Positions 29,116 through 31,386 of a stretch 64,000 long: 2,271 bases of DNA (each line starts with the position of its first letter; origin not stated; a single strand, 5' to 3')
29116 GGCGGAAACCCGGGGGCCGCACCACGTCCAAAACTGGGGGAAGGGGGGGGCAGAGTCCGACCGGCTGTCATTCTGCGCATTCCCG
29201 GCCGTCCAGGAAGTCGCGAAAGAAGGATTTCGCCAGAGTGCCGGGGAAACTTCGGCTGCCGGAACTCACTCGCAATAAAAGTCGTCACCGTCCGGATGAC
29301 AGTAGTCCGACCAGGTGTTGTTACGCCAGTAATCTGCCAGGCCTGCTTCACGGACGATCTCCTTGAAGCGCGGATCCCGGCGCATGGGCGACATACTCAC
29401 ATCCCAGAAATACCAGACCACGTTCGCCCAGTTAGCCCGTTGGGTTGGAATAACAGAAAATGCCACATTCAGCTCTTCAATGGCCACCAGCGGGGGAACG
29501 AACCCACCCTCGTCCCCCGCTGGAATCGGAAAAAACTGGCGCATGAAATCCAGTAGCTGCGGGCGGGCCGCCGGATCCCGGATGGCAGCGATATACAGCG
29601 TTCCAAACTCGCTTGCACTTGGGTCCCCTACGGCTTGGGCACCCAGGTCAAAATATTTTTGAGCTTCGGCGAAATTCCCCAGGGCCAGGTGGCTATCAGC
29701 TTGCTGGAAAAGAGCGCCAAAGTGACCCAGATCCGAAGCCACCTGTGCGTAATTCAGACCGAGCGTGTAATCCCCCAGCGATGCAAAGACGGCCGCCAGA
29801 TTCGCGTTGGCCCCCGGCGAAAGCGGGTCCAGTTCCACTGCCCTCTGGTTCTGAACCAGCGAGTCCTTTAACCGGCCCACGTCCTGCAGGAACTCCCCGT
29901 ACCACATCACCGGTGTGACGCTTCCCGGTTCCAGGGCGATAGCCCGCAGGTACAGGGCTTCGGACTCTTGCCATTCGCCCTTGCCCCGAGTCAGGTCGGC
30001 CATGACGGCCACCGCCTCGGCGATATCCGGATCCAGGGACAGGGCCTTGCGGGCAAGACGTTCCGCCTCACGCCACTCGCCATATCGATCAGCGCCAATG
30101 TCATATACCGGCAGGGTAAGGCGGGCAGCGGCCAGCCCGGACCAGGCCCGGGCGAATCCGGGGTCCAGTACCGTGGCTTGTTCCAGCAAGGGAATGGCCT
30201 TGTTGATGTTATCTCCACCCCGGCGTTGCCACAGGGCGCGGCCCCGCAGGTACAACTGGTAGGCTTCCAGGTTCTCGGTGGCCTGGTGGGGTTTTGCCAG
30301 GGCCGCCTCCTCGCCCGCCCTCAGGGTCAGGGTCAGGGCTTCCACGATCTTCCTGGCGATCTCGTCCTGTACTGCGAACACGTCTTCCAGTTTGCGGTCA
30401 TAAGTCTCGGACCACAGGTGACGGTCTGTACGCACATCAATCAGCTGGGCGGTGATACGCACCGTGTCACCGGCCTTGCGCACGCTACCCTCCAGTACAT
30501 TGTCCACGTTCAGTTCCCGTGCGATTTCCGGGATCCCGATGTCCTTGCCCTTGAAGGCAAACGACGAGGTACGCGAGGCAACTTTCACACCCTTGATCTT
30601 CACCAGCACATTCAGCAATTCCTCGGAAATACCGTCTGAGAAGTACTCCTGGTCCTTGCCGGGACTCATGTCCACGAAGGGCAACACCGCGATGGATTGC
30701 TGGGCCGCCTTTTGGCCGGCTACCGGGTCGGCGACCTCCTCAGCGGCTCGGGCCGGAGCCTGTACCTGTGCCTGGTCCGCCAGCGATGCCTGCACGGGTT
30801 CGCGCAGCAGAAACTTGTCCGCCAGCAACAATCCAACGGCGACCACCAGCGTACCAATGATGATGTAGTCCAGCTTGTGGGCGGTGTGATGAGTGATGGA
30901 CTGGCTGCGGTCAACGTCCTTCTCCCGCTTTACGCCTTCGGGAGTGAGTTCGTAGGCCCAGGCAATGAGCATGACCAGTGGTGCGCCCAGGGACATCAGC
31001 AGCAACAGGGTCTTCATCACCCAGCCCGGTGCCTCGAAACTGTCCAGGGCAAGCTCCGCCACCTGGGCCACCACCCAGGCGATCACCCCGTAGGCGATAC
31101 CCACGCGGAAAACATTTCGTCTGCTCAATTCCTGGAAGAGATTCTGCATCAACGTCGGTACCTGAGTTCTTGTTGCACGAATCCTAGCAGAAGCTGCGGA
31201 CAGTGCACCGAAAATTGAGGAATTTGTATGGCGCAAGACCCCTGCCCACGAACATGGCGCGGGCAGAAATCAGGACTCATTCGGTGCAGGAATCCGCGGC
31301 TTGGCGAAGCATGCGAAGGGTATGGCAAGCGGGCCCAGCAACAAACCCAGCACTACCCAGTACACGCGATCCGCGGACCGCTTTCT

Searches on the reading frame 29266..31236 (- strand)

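Call 65: search_protein_families(library=pfam, proteins=[window:29266-31236:-], max_evalue=0.00001)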
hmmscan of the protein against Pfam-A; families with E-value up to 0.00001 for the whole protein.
window:29266-31236:- (656 aa): 8 families
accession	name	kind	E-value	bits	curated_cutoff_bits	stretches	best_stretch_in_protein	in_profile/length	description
PF13431.12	TPR_17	-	4.3e-11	42.6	24.4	0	464-491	3-30/34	Tetratricopeptide repeat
PF07719.23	TPR_2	-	1e-10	41.3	27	0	508-530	3-25/34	Tetratricopeptide repeat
PF13428.12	TPR_14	-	1.1e-09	38.5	23.5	0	384-415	13-44/44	Tetratricopeptide repeat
PF13414.12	TPR_11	-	1.3e-09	38.1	26.8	0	454-488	8-42/42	TPR repeat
PF14559.12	TPR_19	-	4.9e-08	33.6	25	0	386-438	5-57/68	Tetratricopeptide repeat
PF13432.12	TPR_16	-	1.4e-07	32.3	32.7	0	386-439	11-64/65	Tetratricopeptide repeat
PF13176.12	TPR_7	-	7.6e-07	29.2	27.9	0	413-439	6-34/36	Tetratricopeptide repeat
PF00515.34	TPR_1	-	7.9e-07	29.1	27.8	0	386-404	15-33/34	Tetratricopeptide repeat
